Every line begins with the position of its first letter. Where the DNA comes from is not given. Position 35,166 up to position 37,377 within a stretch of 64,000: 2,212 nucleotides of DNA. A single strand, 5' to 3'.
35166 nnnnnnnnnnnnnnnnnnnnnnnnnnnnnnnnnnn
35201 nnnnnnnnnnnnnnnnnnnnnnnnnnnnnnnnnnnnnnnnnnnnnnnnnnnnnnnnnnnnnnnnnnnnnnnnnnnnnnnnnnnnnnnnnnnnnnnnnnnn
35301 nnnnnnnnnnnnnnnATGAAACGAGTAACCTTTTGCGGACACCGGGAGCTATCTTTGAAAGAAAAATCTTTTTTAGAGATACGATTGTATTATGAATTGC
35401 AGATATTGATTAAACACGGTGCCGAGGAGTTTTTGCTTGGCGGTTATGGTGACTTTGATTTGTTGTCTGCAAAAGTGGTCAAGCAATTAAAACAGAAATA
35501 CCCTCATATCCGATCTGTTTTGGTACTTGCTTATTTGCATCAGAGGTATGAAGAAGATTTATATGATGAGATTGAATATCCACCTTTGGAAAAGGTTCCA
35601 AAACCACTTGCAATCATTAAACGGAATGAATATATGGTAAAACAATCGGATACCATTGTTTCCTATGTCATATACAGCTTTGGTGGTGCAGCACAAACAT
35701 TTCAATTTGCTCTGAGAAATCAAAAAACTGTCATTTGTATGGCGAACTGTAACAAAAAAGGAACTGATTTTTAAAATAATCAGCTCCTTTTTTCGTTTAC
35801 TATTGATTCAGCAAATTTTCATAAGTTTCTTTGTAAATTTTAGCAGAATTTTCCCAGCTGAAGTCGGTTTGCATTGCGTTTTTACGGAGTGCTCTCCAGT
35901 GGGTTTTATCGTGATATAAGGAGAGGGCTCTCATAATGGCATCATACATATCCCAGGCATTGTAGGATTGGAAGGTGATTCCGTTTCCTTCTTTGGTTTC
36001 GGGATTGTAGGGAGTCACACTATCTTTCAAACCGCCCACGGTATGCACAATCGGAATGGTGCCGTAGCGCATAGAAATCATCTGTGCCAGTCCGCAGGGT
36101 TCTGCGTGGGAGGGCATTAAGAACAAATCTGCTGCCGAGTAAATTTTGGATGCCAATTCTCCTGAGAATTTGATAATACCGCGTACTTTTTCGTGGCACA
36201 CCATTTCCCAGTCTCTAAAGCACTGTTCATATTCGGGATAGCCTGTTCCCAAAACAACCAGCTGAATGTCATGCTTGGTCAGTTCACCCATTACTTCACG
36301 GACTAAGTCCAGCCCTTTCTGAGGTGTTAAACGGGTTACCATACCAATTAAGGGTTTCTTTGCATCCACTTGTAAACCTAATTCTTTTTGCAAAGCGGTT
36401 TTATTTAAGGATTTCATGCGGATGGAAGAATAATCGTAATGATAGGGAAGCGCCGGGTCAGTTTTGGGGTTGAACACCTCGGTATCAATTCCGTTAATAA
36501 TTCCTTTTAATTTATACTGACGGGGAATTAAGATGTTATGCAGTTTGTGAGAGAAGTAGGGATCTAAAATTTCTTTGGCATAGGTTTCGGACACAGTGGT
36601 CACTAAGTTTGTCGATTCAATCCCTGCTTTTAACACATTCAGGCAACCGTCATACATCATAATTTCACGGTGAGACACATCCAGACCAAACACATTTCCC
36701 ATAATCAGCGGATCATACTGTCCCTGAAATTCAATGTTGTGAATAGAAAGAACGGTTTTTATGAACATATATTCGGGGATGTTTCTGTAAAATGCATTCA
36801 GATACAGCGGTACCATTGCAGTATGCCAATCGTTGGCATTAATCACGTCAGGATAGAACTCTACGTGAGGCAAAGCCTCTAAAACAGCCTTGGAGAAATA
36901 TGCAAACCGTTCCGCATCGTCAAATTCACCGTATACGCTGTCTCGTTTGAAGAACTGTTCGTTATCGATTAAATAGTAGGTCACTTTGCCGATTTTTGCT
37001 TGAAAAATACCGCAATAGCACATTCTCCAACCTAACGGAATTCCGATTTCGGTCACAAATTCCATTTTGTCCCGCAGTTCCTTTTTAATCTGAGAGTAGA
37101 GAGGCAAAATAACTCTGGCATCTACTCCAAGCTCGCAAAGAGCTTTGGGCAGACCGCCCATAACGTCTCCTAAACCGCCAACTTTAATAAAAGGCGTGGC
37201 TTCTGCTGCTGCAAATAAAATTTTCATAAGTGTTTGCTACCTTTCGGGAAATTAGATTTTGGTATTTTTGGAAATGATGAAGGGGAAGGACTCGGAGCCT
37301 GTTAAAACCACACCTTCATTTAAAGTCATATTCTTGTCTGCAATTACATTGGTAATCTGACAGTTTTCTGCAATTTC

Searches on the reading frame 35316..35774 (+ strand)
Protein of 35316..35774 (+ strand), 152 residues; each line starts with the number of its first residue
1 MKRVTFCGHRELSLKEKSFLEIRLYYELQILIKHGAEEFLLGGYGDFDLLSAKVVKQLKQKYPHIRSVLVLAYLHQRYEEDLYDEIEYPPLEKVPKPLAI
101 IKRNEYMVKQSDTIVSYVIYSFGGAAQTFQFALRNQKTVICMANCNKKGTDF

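Call 8: search_protein_families(library=pfam, proteins=[window:35316-35774:+])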
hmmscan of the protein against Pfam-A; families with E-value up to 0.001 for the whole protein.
window:35316-35774:+ (152 aa): 1 family
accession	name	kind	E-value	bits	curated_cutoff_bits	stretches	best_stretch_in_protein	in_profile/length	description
PF06908.16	YpsA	-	2.6e-07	31.2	27.7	1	19-77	23-81/168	YspA SLOG family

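Call 11: find_homologous_proteins(query=window:35316-35774:+, max_evalue=0.00001)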
Query window:35316-35774:+ (152 aa): 374 proteins with E <= 0.00001 among 394 candidates; the best 120 are listed.
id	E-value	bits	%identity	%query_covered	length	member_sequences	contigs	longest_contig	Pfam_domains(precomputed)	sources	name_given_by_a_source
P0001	7.7e-86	303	99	91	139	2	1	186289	PF06908.17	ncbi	-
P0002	3.8e-74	265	89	91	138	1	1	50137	PF06908.17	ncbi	-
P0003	2.9e-68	246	72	97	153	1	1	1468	PF06908.17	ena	-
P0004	7.5e-59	216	68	95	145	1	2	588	PF06908.17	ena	-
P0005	1.9e-57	211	66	95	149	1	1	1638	PF06908.17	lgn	-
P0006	7.8e-55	203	64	95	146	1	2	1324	PF06908.17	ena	-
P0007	3.9e-52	194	76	72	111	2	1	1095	-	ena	-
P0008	5.3e-50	187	61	91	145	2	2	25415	-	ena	-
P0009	1.7e-47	179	58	92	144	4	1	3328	PF06908.17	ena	-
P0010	2.1e-47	179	56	92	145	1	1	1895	PF06908.17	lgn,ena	-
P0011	2.6e-47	178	58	91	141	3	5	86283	PF06908.17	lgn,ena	-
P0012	4.0e-47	178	58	87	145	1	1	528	PF06908.17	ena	-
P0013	5.9e-47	177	58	92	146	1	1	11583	PF06908.17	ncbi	-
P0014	8.9e-47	177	62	85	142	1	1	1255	PF06908.17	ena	-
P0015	1.1e-46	176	57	87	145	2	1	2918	PF06908.17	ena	-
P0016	1.1e-46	176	56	87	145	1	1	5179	PF06908.17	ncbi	-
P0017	3.0e-46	175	57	93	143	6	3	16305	PF06908.17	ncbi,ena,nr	ncbi:MAG: hypothetical protein IJD83_05240 [Clostridia bacterium]|nr:hypothetical protein [Clostridi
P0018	1.3e-45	173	58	91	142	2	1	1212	PF06908.17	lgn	-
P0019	2.1e-45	172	57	94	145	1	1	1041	PF06908.17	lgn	-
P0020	2.1e-45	172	56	93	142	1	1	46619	PF06908.17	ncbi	-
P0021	3.5e-45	171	56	91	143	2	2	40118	PF06908.17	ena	-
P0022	5.7e-45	171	57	92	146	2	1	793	PF06908.17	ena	-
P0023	8.5e-45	170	55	95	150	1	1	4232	PF06908.17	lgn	-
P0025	2.2e-44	169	57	91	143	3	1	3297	PF06908.17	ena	-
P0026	3.2e-44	168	60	90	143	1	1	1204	PF06908.17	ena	-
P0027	3.8e-44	168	54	93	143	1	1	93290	PF06908.17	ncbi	-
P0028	3.8e-44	168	56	92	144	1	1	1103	PF06908.17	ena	-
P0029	5.4e-44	168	58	90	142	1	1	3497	PF06908.17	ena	-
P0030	2.1e-43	166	54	93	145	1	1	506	PF06908.17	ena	-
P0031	3.0e-43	165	54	95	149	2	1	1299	PF06908.17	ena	-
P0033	4.5e-43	165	52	93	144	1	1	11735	PF06908.17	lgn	-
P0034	8.6e-43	164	58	92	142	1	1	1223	PF06908.17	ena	-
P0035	9.3e-43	164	57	91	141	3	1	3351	PF06908.17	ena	-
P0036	1.3e-42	163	56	90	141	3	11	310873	PF06908.17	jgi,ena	-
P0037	1.5e-42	163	57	91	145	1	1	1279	PF06908.17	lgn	-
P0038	1.6e-42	163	53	91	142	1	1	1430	PF06908.17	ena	-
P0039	3.0e-42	162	55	92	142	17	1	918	PF06908.17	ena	-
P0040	3.1e-42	162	57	92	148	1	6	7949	PF06908.17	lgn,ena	-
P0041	4.0e-42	162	56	90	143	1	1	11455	PF06908.17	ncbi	-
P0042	5.8e-42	161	52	95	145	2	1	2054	PF06908.17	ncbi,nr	ncbi:MAG: hypothetical protein IKV73_04820 [Clostridia bacterium]|nr:hypothetical protein [Clostridi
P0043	9.7e-42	160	54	91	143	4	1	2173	PF06908.17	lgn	-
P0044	1.0e-41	160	52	93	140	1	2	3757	PF06908.17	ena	-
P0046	1.6e-41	160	55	91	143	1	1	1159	PF06908.17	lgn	-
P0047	1.8e-41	159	56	92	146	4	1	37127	PF06908.17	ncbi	-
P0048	2.6e-41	159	56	90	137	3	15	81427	PF06908.17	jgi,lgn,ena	-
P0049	2.9e-41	159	54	93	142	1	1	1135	PF06908.17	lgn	-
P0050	3.3e-41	159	56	93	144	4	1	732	PF06908.17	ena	-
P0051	3.3e-41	159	56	93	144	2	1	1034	PF06908.17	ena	-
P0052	1.0e-40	157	57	90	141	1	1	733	PF06908.17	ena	-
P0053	1.9e-40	156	56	90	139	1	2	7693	PF06908.17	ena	-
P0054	2.1e-40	156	57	89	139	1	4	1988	PF06908.17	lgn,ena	-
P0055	2.7e-40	156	55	90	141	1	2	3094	PF06908.17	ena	-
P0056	1.3e-39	153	56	90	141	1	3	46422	PF06908.17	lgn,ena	-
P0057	1.5e-39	153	54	90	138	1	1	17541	PF06908.17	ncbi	-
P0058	1.7e-39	153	55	93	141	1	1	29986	PF06908.17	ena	-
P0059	2.4e-39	152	56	90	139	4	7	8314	PF06908.17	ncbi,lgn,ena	-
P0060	2.5e-39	152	52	91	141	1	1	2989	PF06908.17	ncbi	ncbi:MAG: SLOG family protein [Candidatus Ornithomonoglobus sp.]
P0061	2.8e-39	152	51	93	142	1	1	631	PF06908.17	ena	-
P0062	3.2e-39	152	54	89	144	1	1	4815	PF06908.17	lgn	-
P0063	4.2e-39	152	52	93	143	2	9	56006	PF06908.17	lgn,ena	-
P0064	7.1e-39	151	52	90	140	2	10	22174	PF06908.17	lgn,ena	-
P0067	1.1e-38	150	55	90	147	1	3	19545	PF06908.17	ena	-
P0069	1.4e-38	150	55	90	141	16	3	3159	PF06908.17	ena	-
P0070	1.4e-38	150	53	90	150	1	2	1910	PF06908.17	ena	-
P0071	1.6e-38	150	53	90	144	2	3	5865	PF06908.17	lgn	-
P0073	2.1e-38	149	57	90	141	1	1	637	PF06908.17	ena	-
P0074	2.2e-38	149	51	92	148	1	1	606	PF06908.17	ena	-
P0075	2.3e-38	149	54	90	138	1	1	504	PF06908.17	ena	-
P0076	3.1e-38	149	54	90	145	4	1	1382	PF06908.17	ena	-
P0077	3.3e-38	149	53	90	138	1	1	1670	PF06908.17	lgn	-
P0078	3.4e-38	149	56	91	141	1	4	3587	PF06908.17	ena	-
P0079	3.4e-38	149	53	90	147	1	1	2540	PF06908.17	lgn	-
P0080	3.5e-38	149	57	90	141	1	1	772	PF06908.17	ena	-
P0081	3.5e-38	149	53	90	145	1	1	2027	PF06908.17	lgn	-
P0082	3.8e-38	149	54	90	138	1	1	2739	PF06908.17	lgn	-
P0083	3.9e-38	149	51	95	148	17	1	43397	PF06908.17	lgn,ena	-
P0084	4.0e-38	149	53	90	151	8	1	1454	PF06908.17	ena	-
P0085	4.3e-38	148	55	90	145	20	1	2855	PF06908.17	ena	-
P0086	4.4e-38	148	56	89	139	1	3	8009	PF06908.17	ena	-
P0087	4.4e-38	148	49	95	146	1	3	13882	PF06908.17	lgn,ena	-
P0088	5.3e-38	148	55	90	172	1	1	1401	PF06908.17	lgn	-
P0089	5.4e-38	148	55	90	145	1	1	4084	PF06908.17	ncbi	-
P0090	6.4e-38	148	54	92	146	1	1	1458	PF06908.17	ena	-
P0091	6.6e-38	148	54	91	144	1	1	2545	PF06908.17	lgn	-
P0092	8.0e-38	148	53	90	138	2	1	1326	PF06908.17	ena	-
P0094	1.0e-37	147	53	90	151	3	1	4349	PF06908.17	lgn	-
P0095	1.1e-37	147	54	90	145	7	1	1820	PF06908.17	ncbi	-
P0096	1.1e-37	147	53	90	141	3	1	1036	PF06908.17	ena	-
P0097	1.2e-37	147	50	92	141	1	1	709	PF06908.17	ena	-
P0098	1.3e-37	147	54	91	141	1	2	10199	PF06908.17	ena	-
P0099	1.3e-37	147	53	90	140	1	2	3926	PF06908.17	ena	-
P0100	1.3e-37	147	53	90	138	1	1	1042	PF06908.17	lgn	-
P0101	1.5e-37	147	55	90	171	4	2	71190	PF06908.17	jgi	-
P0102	1.6e-37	147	49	97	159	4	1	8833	PF06908.17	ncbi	-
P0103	1.6e-37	147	53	90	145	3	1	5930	PF06908.17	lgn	-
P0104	1.6e-37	147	55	89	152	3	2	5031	PF06908.17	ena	-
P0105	1.7e-37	147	52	92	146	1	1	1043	PF06908.17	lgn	-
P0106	1.7e-37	147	52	93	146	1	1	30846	PF06908.17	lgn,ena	-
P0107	2.0e-37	146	53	91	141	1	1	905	PF06908.17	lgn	-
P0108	2.0e-37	146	52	90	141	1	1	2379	PF06908.17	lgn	-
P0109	2.7e-37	146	49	95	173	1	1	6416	PF06908.17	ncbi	-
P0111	3.5e-37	145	50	90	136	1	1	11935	PF06908.17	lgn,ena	-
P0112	3.6e-37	145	55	90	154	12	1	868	PF06908.17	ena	-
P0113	4.0e-37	145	52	90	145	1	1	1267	PF06908.17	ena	-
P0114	4.1e-37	145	57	78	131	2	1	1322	PF06908.17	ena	-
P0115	4.3e-37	145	53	90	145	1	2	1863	PF06908.17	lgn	-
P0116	4.7e-37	145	53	90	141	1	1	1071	PF06908.17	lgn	-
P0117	4.8e-37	145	50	97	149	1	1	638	PF06908.17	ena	-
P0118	6.0e-37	145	55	85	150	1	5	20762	PF06908.17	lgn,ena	-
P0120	6.5e-37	145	52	90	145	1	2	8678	PF06908.17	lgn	-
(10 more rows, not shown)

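Call 13: find_related_loci(query=A1, collection=genome_contigs, flank=3000)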
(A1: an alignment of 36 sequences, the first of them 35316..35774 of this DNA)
Query A1 (152 aa) in genome_contigs; peptide patterns used: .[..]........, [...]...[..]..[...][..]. (x = any residue, [..] = any of these).
599 stretches matched a pattern (row limit reached: there are more); 586 encode a relative of the query (tblastn E <= 1e-3); the best 80 are kept; 80 distinct loci.
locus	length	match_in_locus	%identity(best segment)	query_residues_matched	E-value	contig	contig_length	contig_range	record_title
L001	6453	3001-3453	91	1-151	3e-91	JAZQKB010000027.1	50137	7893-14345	MAG: Clostridia bacterium isolate T1900044616_TS20190082.MAGScoT_cleanbin_000006 SGB_850_k141_210506, whole genome shotg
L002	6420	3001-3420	57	1-140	1e-52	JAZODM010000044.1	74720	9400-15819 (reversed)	MAG: Clostridia bacterium isolate T1900044751_TS20190417.MAGScoT_cleanbin_000135 SGB_2222_k141_432114, whole genome shot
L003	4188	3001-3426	57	1-142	2e-52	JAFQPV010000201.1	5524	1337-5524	MAG: Clostridia bacterium isolate RGIG2041 Goat_Colon-2__c406992, whole genome shotgun sequence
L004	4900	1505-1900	56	1-132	1e-50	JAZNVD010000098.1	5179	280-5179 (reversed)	MAG: Candidatus Ornithomonoglobus sp. isolate T1900044791_TS20190257.MAGScoT_cleanbin_000037 SGB_2652_k141_1347296, whol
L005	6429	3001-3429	56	1-143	1e-49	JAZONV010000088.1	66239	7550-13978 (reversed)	MAG: Clostridia bacterium isolate T1900045635_YK20190329.MAGScoT_cleanbin_000026 SGB_8089_k141_2146111, whole genome sho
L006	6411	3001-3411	53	4-142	1e-48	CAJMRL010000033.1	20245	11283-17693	TPA_asm: uncultured bacterium isolate ERR260181-bin.21 genome assembly, contig: NODE_1529_length_20245_cov_25.540367, wh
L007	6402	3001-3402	55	1-134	2e-48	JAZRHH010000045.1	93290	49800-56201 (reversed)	MAG: Clostridia bacterium isolate T1900045484_YK20190178.MAGScoT_cleanbin_000010 SGB_7331_k141_644750, whole genome shot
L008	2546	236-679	53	4-152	4e-48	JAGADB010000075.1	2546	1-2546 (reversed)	MAG: Clostridia bacterium isolate RGIG8332 Water_buffalos_Rumen.Co__c3673029, whole genome shotgun sequence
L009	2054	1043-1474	52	1-145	2e-48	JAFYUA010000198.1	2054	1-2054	MAG: Clostridia bacterium isolate RGIG7421 Water_buffalos_Colon-1__c562103, whole genome shotgun sequence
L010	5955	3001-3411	56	4-140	1e-47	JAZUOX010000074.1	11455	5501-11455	MAG: Clostridia bacterium isolate T1900044868_TS20190334.MAGScoT_cleanbin_000057 SGB_3154_k141_274178, whole genome shot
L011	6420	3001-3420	56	1-140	3e-47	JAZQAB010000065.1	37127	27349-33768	MAG: Clostridia bacterium isolate T1900044643_TS20190109.MAGScoT_cleanbin_000032 SGB_1304_k141_274269, whole genome shot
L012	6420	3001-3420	55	1-140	2e-47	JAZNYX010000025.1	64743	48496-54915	MAG: Clostridia bacterium isolate T1900044773_TS20190239.MAGScoT_cleanbin_000029 SGB_2460_k141_12803, whole genome shotg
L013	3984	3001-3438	50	4-151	3e-47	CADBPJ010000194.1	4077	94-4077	MAG: uncultured Ruminococcus sp. isolate RUG14178 genome assembly, contig: RUG14178_asm_194, whole genome shotgun sequen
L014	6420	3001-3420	55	1-140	6e-47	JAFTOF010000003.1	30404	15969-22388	MAG: Clostridia bacterium isolate RGIG3998 Roe_deer_Cecum-4__c470, whole genome shotgun sequence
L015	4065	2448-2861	52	3-142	2e-46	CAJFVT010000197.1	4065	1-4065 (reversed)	uncultured Clostridia bacterium isolate Coassembly_mag_225 genome assembly, contig: MAGpy_11413_min2k_bin_225_fak87_2098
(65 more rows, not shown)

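Call 19: search_protein_families(library=phrogs, proteins=[window:35316-35774:+], max_evalue=0.01)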
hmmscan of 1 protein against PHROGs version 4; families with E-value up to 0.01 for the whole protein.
window:35316-35774:+ (152 aa): 1 family
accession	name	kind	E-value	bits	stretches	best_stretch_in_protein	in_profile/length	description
phrog_289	-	other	5.3e-06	26.6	1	1-147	22-143/500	GTP-binding domain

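Call 20: search_protein_families(library=ncbifam, proteins=[window:35316-35774:+], max_evalue=0.01)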
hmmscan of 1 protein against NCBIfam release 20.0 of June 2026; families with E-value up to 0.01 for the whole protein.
window:35316-35774:+ (152 aa): 1 family
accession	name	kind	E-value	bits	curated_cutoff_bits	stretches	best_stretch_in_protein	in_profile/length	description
NF010181.0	PRK13660.1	equivalog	0.0024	17.9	165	1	22-77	29-84/182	hypothetical protein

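Call 39: find_encoding_contigs(protein=P0001, flank=6000, max_places=4)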
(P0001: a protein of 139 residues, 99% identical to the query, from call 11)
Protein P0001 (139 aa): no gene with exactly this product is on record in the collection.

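Call 52: search_solved_structures(query=A1, max_evalue=0.01)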
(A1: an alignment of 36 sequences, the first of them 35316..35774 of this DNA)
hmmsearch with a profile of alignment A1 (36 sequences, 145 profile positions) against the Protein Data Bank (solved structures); distinct sequences matched with E-value up to 0.01: 1.
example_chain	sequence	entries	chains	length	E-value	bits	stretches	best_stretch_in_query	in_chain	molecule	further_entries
2nx2_A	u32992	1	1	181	0.0065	19.5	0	19-91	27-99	Hypothetical protein ypsA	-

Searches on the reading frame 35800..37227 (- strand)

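Call 8: search_protein_families(library=pfam, proteins=[window:35800-37227:-])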
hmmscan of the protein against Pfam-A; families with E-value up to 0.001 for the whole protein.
window:35800-37227:- (475 aa): 4 families
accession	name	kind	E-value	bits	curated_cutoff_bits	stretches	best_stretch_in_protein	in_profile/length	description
PF08323.17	Glyco_transf_5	-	2.9e-76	256.8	22.7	1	2-233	1-237/239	Starch synthase catalytic domain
PF00534.26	Glycos_transf_1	-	1.7e-18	67.2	26.4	1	287-441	11-162/172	Glycosyl transferases group 1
PF13692.12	Glyco_trans_1_4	-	3e-14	53.9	27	1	292-435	2-140/142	Glycosyl transferases group 1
PF20706.3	GT4-conflict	-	6.5e-05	22.5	26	1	291-463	197-383/385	Family 4 Glycosyltransferase in conflict systems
